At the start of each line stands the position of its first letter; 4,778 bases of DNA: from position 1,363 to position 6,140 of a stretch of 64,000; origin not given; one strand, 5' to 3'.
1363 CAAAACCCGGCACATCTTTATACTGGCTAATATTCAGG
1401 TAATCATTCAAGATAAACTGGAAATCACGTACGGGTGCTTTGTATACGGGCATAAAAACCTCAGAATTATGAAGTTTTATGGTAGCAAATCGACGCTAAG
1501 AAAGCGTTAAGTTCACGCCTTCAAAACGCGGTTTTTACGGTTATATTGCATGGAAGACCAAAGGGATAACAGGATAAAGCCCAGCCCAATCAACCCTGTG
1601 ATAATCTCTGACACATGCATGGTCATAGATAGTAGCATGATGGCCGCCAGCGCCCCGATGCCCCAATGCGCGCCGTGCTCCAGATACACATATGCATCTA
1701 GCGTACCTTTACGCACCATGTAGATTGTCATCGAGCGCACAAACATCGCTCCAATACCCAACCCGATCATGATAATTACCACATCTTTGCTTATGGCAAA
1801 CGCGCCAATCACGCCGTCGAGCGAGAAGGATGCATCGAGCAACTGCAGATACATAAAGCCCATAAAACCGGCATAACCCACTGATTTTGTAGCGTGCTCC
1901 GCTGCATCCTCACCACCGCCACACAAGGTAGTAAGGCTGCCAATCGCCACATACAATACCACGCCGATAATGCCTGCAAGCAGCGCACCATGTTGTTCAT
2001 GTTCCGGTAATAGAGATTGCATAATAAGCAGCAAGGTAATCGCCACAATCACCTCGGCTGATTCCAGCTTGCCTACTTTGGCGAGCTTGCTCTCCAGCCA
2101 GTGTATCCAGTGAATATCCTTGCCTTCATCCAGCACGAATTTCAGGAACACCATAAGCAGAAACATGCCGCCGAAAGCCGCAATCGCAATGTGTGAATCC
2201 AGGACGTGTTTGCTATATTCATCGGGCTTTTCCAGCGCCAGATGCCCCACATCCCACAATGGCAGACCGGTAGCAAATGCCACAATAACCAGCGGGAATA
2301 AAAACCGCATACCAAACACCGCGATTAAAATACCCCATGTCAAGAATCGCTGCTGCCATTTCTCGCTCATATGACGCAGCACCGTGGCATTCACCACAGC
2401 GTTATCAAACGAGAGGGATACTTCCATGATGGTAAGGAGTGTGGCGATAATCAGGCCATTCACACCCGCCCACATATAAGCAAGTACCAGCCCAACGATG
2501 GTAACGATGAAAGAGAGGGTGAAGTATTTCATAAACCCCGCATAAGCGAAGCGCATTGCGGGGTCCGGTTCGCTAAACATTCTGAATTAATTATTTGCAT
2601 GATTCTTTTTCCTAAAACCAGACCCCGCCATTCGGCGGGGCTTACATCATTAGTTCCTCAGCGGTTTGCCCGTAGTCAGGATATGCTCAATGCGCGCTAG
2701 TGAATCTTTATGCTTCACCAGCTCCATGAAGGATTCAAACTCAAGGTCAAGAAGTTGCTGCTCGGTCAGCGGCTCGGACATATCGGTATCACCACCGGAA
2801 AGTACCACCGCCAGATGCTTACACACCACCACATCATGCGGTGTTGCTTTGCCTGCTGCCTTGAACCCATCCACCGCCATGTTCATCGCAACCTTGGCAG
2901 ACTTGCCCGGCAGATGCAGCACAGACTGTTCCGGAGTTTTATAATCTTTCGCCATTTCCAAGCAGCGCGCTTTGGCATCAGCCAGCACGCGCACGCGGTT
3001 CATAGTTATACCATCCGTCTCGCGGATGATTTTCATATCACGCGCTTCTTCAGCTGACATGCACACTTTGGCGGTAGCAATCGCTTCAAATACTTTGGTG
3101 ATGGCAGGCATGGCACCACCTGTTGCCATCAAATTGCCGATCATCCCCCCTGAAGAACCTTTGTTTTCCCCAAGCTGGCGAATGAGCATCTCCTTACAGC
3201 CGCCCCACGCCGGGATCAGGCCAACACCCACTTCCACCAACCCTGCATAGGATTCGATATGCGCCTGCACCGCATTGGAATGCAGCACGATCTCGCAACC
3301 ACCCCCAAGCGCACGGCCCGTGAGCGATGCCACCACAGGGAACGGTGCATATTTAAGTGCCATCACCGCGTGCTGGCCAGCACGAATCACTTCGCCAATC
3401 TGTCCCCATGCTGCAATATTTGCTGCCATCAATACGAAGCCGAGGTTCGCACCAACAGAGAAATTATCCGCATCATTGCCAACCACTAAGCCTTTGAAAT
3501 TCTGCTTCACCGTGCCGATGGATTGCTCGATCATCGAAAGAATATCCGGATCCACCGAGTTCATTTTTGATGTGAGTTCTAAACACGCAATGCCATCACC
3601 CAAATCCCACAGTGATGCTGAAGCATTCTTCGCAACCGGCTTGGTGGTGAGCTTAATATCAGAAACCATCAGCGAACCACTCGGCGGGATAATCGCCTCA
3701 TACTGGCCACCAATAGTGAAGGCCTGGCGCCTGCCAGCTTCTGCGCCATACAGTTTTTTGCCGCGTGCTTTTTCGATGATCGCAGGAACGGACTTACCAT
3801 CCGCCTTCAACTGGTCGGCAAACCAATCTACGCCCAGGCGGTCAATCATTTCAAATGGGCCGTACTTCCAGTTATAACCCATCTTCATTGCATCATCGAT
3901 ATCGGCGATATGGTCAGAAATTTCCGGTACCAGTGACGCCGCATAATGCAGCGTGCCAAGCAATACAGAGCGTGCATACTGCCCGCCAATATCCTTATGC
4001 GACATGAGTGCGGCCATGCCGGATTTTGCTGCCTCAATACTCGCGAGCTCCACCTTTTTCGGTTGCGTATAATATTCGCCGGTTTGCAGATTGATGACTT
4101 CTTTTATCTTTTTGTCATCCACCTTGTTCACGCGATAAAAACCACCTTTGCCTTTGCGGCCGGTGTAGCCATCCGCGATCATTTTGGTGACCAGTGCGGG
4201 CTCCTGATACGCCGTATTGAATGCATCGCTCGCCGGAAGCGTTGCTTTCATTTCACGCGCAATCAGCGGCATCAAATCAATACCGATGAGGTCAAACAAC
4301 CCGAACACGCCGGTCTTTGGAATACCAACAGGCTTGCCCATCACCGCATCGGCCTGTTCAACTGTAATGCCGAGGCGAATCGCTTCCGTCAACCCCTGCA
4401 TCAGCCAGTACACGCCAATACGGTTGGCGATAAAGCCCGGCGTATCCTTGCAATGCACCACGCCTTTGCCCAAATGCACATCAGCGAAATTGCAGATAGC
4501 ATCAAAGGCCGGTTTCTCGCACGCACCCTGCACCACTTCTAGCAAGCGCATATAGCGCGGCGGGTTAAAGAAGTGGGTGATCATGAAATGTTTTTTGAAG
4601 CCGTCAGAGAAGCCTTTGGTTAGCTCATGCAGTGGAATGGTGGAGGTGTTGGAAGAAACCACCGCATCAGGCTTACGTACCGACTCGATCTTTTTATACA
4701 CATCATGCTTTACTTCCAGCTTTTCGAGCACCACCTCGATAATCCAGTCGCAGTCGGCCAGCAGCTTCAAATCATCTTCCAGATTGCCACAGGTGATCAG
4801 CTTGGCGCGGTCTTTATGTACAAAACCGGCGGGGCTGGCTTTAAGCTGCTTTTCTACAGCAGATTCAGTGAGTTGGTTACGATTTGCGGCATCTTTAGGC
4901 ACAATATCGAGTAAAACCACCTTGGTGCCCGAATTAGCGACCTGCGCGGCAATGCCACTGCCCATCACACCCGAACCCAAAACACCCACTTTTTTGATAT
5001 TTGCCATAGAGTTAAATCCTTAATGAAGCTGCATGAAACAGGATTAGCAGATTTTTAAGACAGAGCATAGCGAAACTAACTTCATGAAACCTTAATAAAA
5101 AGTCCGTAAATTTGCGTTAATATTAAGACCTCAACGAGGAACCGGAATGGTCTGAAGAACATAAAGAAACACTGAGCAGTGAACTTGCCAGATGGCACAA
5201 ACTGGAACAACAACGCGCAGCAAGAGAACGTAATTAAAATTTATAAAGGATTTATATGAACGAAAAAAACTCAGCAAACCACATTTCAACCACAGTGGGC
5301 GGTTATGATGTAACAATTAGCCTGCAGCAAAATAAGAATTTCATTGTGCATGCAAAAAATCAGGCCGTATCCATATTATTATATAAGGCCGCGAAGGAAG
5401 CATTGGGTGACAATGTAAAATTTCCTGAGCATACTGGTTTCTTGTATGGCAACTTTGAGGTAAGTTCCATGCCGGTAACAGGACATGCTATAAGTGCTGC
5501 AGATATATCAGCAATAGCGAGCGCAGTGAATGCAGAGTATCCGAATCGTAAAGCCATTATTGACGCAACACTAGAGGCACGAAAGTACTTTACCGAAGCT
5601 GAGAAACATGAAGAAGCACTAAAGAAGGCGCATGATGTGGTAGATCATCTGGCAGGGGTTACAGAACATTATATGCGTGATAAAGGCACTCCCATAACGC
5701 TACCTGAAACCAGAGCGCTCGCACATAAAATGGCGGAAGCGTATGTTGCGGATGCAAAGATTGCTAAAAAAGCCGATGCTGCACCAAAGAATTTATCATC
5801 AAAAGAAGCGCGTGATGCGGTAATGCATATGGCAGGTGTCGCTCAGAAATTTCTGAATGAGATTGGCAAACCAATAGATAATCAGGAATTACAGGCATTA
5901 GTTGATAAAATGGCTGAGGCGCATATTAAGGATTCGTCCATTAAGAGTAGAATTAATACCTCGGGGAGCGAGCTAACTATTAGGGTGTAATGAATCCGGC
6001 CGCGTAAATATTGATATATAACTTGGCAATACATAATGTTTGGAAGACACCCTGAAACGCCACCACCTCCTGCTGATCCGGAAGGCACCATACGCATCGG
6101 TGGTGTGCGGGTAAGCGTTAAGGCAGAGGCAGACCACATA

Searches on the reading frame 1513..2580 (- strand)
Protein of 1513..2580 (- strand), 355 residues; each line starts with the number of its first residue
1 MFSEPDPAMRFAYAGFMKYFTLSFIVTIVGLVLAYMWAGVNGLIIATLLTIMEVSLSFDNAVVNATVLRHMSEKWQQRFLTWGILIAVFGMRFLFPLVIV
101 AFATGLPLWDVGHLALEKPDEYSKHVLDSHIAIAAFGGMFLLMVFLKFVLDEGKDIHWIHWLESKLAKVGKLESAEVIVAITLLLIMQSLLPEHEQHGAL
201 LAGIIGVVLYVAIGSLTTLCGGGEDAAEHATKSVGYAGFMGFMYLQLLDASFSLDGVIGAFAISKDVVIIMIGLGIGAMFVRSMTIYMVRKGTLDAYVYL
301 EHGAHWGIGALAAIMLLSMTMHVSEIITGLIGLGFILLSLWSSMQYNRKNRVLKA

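Call 57: search_protein_families(library=pfam, proteins=[window:1513-2580:-], max_evalue=0.00001)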
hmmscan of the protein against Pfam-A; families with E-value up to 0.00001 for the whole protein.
window:1513-2580:- (355 aa): 2 families
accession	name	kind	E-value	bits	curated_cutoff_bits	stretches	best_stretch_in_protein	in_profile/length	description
PF04332.21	DUF475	-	3.1e-116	388.8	27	1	58-349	1-292/293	Protein of unknown function (DUF475)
PF03741.22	TerC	-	4.7e-19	69.2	27.8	2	49-161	3-83/178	Integral membrane protein TerC family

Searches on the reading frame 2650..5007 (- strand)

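Call 57: search_protein_families(library=pfam, proteins=[window:2650-5007:-], max_evalue=0.00001)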
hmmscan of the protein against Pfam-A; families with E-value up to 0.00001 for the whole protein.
window:2650-5007:- (785 aa): 3 families
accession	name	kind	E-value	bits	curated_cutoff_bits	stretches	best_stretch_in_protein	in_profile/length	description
PF02737.24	3HCDH_N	-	6.3e-44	150.5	22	1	6-189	1-180/180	3-hydroxyacyl-CoA dehydrogenase, NAD binding domain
PF00725.27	3HCDH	-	2e-22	80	22.1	2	191-292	1-96/97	3-hydroxyacyl-CoA dehydrogenase, C-terminal domain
PF00378.25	ECH_1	-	8e-10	38.9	27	1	472-627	5-159/251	Enoyl-CoA hydratase/isomerase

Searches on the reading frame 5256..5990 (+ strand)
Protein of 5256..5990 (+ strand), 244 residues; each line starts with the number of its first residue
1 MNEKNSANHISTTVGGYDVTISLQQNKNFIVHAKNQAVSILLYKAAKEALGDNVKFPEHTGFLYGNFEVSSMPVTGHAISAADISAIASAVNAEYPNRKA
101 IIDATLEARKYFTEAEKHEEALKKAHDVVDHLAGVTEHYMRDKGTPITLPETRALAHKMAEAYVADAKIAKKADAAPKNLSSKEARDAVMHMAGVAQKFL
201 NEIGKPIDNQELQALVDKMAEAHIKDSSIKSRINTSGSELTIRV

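Call 57: search_protein_families(library=pfam, proteins=[window:5256-5990:+], max_evalue=0.00001)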
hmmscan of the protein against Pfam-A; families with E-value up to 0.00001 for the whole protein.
window:5256-5990:+ (244 aa): 0 families

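Call 66: search_protein_families(library=pfam, proteins=[window:5256-5987:+], max_evalue=0.05)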
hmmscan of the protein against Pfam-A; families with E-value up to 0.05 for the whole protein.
window:5256-5987:+ (244 aa): 2 families
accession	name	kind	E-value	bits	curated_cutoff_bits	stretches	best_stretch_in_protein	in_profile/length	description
PF08479.16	POTRA_2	-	0.03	14.6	24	0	73-97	25-49/76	POTRA domain, ShlB-type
PF11034.13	Grg1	-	0.044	14.4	25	1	4-55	5-54/67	Glucose-repressible protein Grg1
